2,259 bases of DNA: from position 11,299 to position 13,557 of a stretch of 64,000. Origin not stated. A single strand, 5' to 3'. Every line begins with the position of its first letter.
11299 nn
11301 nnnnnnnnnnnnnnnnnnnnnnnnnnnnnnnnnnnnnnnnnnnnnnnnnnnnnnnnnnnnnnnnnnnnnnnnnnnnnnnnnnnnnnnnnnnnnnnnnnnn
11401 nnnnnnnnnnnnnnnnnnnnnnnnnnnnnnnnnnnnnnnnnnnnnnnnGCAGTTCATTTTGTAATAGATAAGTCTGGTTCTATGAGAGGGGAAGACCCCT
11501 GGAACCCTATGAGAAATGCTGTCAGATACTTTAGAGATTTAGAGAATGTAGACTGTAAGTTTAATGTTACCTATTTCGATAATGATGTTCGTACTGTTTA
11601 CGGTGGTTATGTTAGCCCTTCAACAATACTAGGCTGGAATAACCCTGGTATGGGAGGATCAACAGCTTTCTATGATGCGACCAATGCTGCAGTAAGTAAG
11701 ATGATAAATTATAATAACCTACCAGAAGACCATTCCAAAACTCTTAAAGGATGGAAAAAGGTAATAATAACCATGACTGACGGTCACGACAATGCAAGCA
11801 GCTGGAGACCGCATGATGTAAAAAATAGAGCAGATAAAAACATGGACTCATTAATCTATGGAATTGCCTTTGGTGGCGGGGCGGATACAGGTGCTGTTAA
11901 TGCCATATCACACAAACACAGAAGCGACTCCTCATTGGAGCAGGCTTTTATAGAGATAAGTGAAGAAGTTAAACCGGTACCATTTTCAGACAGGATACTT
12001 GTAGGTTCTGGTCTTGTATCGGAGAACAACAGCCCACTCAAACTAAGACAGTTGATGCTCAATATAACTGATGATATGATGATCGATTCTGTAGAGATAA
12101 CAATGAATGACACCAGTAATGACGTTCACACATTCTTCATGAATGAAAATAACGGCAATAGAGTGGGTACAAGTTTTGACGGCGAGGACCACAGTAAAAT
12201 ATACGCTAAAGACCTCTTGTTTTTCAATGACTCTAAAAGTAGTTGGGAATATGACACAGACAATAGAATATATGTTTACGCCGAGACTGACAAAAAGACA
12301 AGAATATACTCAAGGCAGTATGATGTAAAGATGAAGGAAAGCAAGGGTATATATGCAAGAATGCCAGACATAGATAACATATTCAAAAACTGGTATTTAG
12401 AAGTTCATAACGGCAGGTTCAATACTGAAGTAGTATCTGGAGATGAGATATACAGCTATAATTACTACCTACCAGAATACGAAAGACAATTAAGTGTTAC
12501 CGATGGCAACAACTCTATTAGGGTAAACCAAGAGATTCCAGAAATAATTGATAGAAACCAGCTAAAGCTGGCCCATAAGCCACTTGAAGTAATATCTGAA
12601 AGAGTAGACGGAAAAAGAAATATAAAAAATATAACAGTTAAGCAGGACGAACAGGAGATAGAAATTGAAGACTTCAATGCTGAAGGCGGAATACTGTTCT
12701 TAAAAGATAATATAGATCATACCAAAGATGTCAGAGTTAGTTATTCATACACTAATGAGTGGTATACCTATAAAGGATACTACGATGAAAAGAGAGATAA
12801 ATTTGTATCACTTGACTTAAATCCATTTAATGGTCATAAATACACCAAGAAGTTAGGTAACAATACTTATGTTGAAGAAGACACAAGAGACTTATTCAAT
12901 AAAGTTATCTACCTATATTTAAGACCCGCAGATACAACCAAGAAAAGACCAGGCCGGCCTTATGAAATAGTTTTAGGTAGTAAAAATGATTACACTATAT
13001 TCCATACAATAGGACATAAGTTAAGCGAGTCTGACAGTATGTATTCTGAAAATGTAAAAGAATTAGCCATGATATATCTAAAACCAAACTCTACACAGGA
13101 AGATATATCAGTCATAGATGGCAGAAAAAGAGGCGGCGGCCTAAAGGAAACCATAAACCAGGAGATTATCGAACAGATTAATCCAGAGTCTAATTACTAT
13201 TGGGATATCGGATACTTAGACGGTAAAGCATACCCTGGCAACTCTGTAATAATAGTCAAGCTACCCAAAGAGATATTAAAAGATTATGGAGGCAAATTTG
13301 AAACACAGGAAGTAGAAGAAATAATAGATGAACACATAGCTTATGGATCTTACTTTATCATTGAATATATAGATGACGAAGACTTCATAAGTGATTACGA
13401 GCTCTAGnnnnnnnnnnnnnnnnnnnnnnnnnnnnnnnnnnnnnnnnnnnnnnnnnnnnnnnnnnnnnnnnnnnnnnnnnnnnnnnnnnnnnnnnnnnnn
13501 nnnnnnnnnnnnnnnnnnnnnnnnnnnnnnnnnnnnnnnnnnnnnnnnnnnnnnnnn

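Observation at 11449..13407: A vWA/MIDAS-domain protein sits inside the baseplate–fiber structural block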

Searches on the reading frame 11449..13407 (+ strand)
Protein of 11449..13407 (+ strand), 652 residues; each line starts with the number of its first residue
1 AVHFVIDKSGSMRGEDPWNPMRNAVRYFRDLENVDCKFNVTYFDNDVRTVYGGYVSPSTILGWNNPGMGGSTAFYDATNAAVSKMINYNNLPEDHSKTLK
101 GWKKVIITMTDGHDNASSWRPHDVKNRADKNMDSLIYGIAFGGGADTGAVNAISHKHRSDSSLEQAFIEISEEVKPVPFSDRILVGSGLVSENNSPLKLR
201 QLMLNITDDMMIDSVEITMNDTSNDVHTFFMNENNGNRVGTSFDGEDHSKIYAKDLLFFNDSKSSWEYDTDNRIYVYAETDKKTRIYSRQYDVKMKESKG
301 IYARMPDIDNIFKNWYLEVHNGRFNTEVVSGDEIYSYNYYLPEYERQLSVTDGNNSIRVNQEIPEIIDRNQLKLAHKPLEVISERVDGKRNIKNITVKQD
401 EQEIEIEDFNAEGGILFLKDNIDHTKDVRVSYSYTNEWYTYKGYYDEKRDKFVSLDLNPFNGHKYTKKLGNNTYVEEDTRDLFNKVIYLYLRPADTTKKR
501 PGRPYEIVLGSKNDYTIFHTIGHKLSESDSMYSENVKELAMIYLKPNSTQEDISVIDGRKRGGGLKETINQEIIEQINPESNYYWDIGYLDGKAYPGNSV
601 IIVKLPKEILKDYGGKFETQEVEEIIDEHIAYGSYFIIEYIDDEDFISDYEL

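Call 9: search_protein_families(library=pfam, proteins=[window:11449-13407:+], max_evalue=0.01)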
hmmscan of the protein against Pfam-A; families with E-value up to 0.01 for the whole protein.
window:11449-13407:+ (652 aa): 2 families
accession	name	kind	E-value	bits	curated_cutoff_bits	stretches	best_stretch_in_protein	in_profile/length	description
PF00092.34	VWA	-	2.4e-08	34.8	23.8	1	2-158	2-155/174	von Willebrand factor type A domain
PF13519.12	VWA_2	-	0.00014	22.9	27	1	3-113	2-107/107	von Willebrand factor type A domain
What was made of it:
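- On vWA domain (Pfam PF00092) with MIDAS: 34.8 bits against a cut-off of 23.8, with E = 2.4e-8, over residues 2-158 of the frame that starts at 11449 (call 9).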

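Call 10: search_protein_families(library=phrogs, proteins=[window:11449-13407:+], max_evalue=0.001)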
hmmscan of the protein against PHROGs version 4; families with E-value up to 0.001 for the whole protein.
window:11449-13407:+ (652 aa): 2 families
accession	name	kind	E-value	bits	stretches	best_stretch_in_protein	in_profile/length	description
phrog_28704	-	unknown function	2.4e-42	145.7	1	289-643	868-1219/1252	-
phrog_7371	-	unknown function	1.3e-09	39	1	2-129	9-126/204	-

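Call 12: search_dna_similar(query=window:11449-13407:+, collection=phages, mode=protein, max_rows=30)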
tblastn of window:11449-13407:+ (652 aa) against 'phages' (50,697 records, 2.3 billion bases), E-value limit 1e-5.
Records with a match: 6; places in all: 6; records where one place covers at least 80% of the query: 0.
Best place of each record, by identity: <60% 6.
By first word of the organism name: Bacillus 5; Moorella 1.
By host as written in the record: Bacillus thuringiensis 2; Moorella thermoacetica DSM 103132 1; Bacillus cereus BC102p 1; Bacillus cereus 1; Bacillus australimaris sKR4M-27 1.
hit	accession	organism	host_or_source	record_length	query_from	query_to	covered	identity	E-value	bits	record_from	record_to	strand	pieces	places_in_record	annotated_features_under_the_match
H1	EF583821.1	Bacillus phage 0305phi8-36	Bacillus thuringiensis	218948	287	633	53%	31.1%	5e-45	179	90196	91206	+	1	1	ORF164: virion structural protein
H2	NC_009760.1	Bacillus phage 0305phi8-36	Bacillus thuringiensis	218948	287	633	53%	31.1%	5e-45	179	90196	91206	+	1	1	ORF164: virion structural protein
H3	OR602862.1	Moorella phage MTATph1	Moorella thermoacetica DSM 103132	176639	293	633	52%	29.4%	3e-31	137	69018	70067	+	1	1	hypothetical protein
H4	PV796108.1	Bacillus phage Edson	Bacillus cereus BC102p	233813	400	633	36%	34.0%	5e-30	133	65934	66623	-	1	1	hypothetical protein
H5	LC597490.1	Bacillus phage vB_BceM_WH1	Bacillus cereus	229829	400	633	36%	34.0%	1e-29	132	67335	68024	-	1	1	virion structural protein_gp081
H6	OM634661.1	Bacillus phage vB_BauM_KLEB27-3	Bacillus australimaris sKR4M-27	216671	403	633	35%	32.5%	6e-31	135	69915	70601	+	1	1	structural protein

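Call 13: get_annotated_region(hit=H2, flank=12000)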
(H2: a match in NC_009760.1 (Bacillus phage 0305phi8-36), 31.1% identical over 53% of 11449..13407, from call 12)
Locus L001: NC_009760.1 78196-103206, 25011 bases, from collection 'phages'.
description: Bacillus phage 0305phi8-36, complete genome.
organism: Bacillus phage 0305phi8-36 (NCBI taxid 458639)
taxonomy: Viruses; Duplodnaviria; Heunggongvirae; Uroviricota; Caudoviricetes
host: Bacillus thuringiensis; source: -; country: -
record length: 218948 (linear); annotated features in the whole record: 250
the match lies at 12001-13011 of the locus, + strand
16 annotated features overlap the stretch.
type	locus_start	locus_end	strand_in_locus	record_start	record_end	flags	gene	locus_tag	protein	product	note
CDS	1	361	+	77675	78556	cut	ORF158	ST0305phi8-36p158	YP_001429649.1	virion structural protein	gp158; identified as virion protein by mass spectrometry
CDS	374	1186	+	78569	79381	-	ORF159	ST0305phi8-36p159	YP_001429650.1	virion structural protein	gp159; identified as virion protein by mass spectrometry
CDS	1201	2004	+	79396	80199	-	ORF160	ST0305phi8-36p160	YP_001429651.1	virion structural protein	gp160; identified as virion protein by mass spectrometry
CDS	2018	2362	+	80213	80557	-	ORF161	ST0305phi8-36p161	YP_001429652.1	virion structural protein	gp161; identified as virion protein by mass spectrometry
CDS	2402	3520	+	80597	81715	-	ORF162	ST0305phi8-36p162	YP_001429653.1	virion structural protein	gp162; single peptide detected by mass spectrometry but with reduced confidence level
CDS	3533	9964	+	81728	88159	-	ORF163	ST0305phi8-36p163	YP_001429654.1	tail fiber protein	gp163; contains fibronectin type III domains; identified as virion protein by mass spectrometry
CDS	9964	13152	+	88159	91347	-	ORF164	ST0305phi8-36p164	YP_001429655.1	virion structural protein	gp164; contains bacterial von Willebrand domain; identified as virion protein by mass spectrometry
CDS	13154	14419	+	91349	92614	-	ORF165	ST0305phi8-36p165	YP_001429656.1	virion structural protein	gp165; contains fibronectin type III domains; identified as virion protein by mass spectrometry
CDS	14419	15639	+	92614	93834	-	ORF166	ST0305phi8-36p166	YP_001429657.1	virion structural protein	gp166; contains fibronectin type III domains; identified as virion protein by mass spectrometry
CDS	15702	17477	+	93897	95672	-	ORF167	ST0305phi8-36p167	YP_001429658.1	virion structural protein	gp167; identified as virion protein by mass spectrometry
CDS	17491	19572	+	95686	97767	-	ORF168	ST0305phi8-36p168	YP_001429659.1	virion structural protein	gp168; identified as virion protein by mass spectrometry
CDS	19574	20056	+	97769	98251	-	ORF169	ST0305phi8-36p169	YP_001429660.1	hypothetical protein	gp169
CDS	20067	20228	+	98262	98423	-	ORF170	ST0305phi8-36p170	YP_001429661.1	hypothetical protein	gp170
CDS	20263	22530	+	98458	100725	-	ORF171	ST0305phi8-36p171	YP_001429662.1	virion structural protein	gp171; identified as virion protein by mass spectrometry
CDS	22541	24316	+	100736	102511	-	ORF172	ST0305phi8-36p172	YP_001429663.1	virion structural protein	gp172; single peptide detected by mass spectrometry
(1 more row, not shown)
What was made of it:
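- The orthologue gp164 is a virion component (call 13).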

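Call 14: get_annotated_region(hit=H3, flank=10000)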
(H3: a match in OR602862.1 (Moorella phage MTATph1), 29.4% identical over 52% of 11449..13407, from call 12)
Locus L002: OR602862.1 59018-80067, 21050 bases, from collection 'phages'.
description: Moorella phage MTATph1, complete genome.
organism: Moorella phage MTATph1 (NCBI taxid 3090776)
taxonomy: Viruses; Duplodnaviria; Heunggongvirae; Uroviricota; Caudoviricetes
host: Moorella thermoacetica DSM 103132; source: -; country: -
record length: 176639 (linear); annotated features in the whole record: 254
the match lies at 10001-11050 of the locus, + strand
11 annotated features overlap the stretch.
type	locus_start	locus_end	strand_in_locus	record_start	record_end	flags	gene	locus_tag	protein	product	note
CDS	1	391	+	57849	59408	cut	-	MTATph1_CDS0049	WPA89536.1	virion structural protein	-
CDS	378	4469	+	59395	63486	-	-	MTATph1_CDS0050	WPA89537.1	hypothetical protein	-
CDS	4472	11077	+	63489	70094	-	-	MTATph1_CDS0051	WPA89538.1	hypothetical protein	-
CDS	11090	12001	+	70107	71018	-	-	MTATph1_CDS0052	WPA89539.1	hypothetical protein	-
CDS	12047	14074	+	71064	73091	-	-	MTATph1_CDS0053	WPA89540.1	virion structural protein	-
CDS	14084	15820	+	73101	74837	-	-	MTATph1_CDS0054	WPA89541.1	virion structural protein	-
CDS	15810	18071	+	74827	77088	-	-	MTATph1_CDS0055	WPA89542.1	virion structural protein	-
CDS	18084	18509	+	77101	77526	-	-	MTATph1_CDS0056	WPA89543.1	hypothetical protein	-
CDS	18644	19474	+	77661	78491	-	-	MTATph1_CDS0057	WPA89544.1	hypothetical protein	-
CDS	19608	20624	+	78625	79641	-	-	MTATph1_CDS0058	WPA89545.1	virion structural protein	-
CDS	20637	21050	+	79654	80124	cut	-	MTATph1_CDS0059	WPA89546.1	hypothetical protein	-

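Call 17: search_protein_families(library=pfam, proteins=[L001:9964-13152:+, L002:4472-11077:+, L001:3533-9964:+, L001:13154-14419:+, L001:14419-15639:+], max_evalue=0.01)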
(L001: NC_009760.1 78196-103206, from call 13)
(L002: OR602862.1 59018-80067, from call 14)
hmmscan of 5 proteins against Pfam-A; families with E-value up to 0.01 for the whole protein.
L001:9964-13152:+ (1062 aa): 2 families
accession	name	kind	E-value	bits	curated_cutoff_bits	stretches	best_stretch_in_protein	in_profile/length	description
PF13519.12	VWA_2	-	0.00091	20.3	27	1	401-513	2-107/107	von Willebrand factor type A domain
PF00092.34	VWA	-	0.0074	17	23.8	0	400-545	2-145/174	von Willebrand factor type A domain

L002:4472-11077:+ (2201 aa): 1 family
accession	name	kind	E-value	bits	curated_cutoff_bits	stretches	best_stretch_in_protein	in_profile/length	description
PF13709.12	DUF4159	-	0.003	17.5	25.9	1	337-385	43-89/202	Domain of unknown function (DUF4159)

L001:3533-9964:+ (2143 aa): 4 families
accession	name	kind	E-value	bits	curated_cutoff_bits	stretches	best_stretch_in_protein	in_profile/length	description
PF00041.27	fn3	-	1.5e-25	89.7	25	3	582-665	2-83/84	Fibronectin type III domain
PF02369.22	Big_1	-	2.9e-07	30.9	34.9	0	1956-2008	16-70/93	Bacterial Ig-like domain (group 1)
PF25059.1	FN3_DSCAM-DSCAML_C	-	1.2e-05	25.9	39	0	348-390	47-89/89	DSCAM/DSCAML C-terminal Fn3-like domain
PF09134.16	Invasin_D3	-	0.00016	22.6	33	1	1943-2022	6-83/98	Invasin, domain 3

L001:13154-14419:+ (421 aa): 1 family
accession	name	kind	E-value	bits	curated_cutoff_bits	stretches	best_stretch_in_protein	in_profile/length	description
PF25788.1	Ig_Rha78A_N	-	0.0057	17.3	27.4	0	270-293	72-95/105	Rha78A-like, N-terminal immunoglobulin domain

L001:14419-15639:+ (406 aa): 1 family
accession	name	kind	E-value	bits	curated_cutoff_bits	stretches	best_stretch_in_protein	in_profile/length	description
PF00041.27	fn3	-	0.00017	22.2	25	0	154-195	1-41/84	Fibronectin type III domain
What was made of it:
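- Closest known: Bacillus phage 0305phi8-36 gp164. Different: Its vWA domain scores below the Pfam cut-off (17-20 bits, call 17), whereas the window's scores above it.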

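Call 20: find_homologous_proteins(query=window:11449-13407:+, max_evalue=0.001)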
Query window:11449-13407:+ (652 aa): 2 proteins with E <= 0.001 among 5017 candidates.
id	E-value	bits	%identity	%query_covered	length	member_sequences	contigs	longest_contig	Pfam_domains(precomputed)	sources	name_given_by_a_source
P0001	0.0e+0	1479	99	100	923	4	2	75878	PF00092.35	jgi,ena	-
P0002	2.5e-215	735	51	100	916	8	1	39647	PF00092.35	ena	-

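Call 21: find_related_loci(query=window:11449-13407:+, collection=viral_contigs, flank=6000)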
Query window:11449-13407:+ (652 aa) in viral_contigs; peptide patterns used: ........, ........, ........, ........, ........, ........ (x = any residue, [..] = any of these).
6 stretches matched a pattern, but none encodes a relative of the query by tblastn (E <= 1e-3).
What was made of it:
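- Tried and rejected: find_related_loci in viral_contigs found no relative (call 21).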

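Call 23: find_encoding_contigs(protein=P0001, flank=6000, max_places=6)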
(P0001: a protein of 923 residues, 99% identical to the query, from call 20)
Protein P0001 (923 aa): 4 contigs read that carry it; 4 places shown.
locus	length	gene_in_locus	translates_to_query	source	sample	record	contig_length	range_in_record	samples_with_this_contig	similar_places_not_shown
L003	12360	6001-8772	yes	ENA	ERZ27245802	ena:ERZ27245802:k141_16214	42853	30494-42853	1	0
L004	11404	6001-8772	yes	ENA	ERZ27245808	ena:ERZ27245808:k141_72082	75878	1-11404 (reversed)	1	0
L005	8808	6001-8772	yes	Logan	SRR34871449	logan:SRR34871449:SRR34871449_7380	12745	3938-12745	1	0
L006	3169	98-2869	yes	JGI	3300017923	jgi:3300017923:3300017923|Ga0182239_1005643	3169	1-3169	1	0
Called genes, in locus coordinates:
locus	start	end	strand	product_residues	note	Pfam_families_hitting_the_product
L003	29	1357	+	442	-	-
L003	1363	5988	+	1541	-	PF09134:Invasin_D3 (faint), PF02369:Big_1 (weak)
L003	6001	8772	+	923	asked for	PF00092:VWA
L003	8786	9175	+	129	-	-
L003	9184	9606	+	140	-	-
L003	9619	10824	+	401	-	PF09343:DUF2460 (weak)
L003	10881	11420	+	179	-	PF06486:DUF1093 (faint)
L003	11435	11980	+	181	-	-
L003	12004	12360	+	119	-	?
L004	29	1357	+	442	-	-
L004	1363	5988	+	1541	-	PF09134:Invasin_D3 (faint), PF02369:Big_1 (weak)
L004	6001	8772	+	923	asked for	PF00092:VWA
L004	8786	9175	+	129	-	-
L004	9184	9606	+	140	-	-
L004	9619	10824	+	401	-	PF09343:DUF2460 (weak)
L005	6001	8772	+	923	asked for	PF00092:VWA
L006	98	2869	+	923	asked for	PF00092:VWA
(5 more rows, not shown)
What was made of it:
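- Native length: P0001 (923 aa, 99% identical) occurs on four contigs (calls 20, 23).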

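Call 33: find_encoding_contigs(protein=window:11482-13404:+, flank=3000, max_places=10)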
Protein window:11482-13404:+ (641 aa): no gene with exactly this product is on record in the collection.

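Call 35: find_encoding_contigs(protein=P0002, flank=8000, max_places=4)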
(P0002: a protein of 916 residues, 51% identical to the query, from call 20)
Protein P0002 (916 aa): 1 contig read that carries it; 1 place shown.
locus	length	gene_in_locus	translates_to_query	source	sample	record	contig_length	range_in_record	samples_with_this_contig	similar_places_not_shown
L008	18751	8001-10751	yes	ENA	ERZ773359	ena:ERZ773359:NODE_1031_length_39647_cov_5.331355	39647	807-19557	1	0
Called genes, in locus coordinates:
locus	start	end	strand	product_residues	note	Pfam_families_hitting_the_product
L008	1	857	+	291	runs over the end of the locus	-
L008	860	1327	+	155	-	PF10934:Sheath_initiator (weak)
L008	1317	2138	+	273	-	PF26078:Baseplate_J_M (weak)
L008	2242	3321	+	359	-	-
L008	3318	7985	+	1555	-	PF02369:Big_1, PF09134:Invasin_D3 (weak), PF02369:Big_1 (weak)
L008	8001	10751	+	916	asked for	PF00092:VWA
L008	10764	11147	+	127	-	-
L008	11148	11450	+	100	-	-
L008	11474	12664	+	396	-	PF09343:DUF2460 (faint), PF00041:fn3 (faint)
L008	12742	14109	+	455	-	PF13353:Fer4_12 (faint), PF04055:Radical_SAM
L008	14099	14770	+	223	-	-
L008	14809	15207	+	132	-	-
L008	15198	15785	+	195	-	-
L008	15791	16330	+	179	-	-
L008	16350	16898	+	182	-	-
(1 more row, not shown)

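Call 39: find_homologous_proteins(query=A2, max_evalue=0.001)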
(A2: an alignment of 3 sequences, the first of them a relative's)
Query A2 (3 sequences) (923 aa, profile of the alignment): 3 proteins with E <= 0.001 among 7856 candidates.
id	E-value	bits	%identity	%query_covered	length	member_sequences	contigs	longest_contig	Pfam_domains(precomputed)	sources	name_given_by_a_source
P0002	0.0e+0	1684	49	100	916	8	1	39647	PF00092.35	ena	-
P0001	0.0e+0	1644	100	100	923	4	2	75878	PF00092.35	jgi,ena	-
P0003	2.0e-29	121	37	11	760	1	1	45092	-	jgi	jgi:hypothetical protein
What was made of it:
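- Tried and rejected: The word-indexed protein search with a 3-sequence profile added only one partial hit (call 39).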

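Call 42: search_solved_structures(query=P0001, max_evalue=1, show_alignments=2)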
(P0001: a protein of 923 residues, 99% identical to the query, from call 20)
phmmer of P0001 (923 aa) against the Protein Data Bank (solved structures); distinct sequences matched with E-value up to 1: 0.

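Call 52: search_protein_representatives(protein=P0001)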
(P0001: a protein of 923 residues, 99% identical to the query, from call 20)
Query: 923 residues. Proteins with E-value up to 0.001 (for the whole library): 661; up to 1e-10: 377; up to 1e-30: 144. The best 150 are listed.
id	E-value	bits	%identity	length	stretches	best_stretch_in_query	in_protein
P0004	2.6e-82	294.1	37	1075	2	557-917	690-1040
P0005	2.3e-79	284.3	33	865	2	533-917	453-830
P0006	2.6e-77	277.5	38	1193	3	810-918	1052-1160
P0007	4.8e-77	276.6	31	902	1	14-912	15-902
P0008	5.0e-77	276.6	38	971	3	803-918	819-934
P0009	1.9e-71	258.1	33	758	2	555-917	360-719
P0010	4.9e-71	256.7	33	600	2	546-920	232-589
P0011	9.1e-71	255.9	35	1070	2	548-918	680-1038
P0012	1.6e-70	255.0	34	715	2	547-916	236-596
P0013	1.7e-69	251.7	35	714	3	776-915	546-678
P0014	2.6e-67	244.4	36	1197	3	736-914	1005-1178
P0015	8.0e-67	242.8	32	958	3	776-914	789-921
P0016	5.9e-66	239.9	34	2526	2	541-918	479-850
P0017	6.4e-66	239.8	34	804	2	547-918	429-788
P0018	1.0e-65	239.1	34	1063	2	474-912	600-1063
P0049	8.0e-46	173.3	31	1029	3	580-912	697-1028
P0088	1.2e-39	152.9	34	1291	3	745-921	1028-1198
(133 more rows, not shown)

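Call 54: predict_structure(alignment_id=A3)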
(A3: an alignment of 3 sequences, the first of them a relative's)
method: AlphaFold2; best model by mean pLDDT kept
length: 923 residues; sequences in the alignment: 3
mean_pLDDT: 32.4   pTM: 0.23
mean pLDDT of the five models: 32.4, 31.8, 28.4, 28.3, 27.4
residues with pLDDT >= 90: 0; 70-90: 15; 50-70: 71; < 50: 837
segments of 3 or more residues with pLDDT < 50: 1-10, 12-105, 118-121, 161-165, 192-292, 298-331, 333-499, 504-923
pLDDT, mean of each block of 10 residues (from residue 1): 40 33 26 28 26 24 21 22 22 33 46 53 64 71 63 62 52 63 61 37 31 32 30 25 21 21 25 40 38 48 43 35 40 40 31 31 28 31 24 21 19 24 31 31 26 21 21 25 38 42 48 37 43 33 43 40 29 28 28 32 34 33 25 26 31 29 28 27 20 23 24 28 27 23 22 26 27 29 25 27 26 24 25 23 27 26 27 32 29 31 30 28 21
secondary structure, 60 per line:
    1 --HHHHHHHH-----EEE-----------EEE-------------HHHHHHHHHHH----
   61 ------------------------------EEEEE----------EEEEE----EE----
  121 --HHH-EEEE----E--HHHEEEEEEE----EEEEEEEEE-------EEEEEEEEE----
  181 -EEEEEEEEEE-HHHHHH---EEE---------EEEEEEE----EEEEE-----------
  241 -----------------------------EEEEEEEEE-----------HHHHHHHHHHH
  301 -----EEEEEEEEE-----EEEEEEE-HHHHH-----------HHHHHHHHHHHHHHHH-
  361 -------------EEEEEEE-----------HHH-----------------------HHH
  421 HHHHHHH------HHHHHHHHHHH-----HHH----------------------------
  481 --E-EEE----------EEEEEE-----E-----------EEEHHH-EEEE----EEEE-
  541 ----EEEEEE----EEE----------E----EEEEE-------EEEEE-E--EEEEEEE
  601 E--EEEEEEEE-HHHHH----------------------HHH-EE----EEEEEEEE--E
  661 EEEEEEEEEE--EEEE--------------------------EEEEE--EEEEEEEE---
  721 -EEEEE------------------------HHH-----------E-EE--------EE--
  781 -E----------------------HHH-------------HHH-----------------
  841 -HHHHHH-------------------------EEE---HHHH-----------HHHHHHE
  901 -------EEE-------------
elements in order (helices of 4 or more, strands of 3 or more residues): H3-10 E16-18 E30-32 H46-56 E91-95 E106-110 E127-130 E141-147 E152-160 E168-176 E182-191 H193-198 E202-204 E214-220 E225-229 E270-278 H290-300 E306-314 E320-326 H328-332 H344-359 E374-380 H418-427 H434-444 E485-487 E498-503 E521-523 E528-531 E536-539 E545-550 E555-557 E573-577 E585-589 E594-601 E604-611 H613-617 E650-657 E660-670 E673-676 E703-707 E710-717 E722-726 H842-847 E873-875 H879-882 H894-899 E908-910
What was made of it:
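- Tried and rejected: The first AlphaFold run, with a 3-sequence alignment, gave pLDDT 32 and was discarded (call 54).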

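Call 56: search_protein_families(library=pfam, alignment_id=A5, max_evalue=0.001)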
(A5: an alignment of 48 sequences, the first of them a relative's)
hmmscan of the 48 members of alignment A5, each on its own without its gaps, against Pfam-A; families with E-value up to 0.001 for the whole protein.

A. member 1, P0001 (923 aa): 2 families
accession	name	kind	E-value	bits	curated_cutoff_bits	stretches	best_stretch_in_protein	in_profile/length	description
PF00092.34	VWA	-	4.6e-08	33.9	23.8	1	273-429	2-155/174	von Willebrand factor type A domain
PF13519.12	VWA_2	-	0.00023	22.2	27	1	274-384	2-107/107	von Willebrand factor type A domain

B. families by the number of members that match (of 48 scanned): 3 families
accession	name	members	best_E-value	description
PF00092.34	VWA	7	1.9e-14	von Willebrand factor type A domain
PF13519.12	VWA_2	4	2.7e-08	von Willebrand factor type A domain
PF10138.15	vWA-TerF-like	1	0.00091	vWA found in TerF C terminus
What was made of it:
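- On vWA domain (Pfam PF00092) with MIDAS: The intact P0001 scores 33.9 bits (call 56).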

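Call 66: search_protein_families(library=phrogs, proteins=[P0001, P0010, P0012], max_evalue=0.001)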
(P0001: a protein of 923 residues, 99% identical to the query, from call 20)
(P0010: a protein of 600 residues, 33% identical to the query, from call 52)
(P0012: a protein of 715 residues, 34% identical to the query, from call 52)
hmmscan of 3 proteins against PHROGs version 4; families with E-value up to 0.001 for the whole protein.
P0001 (923 aa): 2 families
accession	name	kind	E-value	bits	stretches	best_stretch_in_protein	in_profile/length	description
phrog_28704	-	unknown function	1.6e-42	146.2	1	560-914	868-1219/1252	-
phrog_7371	-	unknown function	4.4e-10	40.5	1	268-400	4-126/204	-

P0010 (600 aa): 1 family
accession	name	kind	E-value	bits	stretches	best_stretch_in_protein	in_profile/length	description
phrog_28704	-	unknown function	7.3e-60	203.7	2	246-583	868-1219/1252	-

P0012 (715 aa): 1 family
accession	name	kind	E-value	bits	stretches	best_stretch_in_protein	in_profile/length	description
phrog_28704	-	unknown function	1.6e-50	172.8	2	229-595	851-1220/1252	-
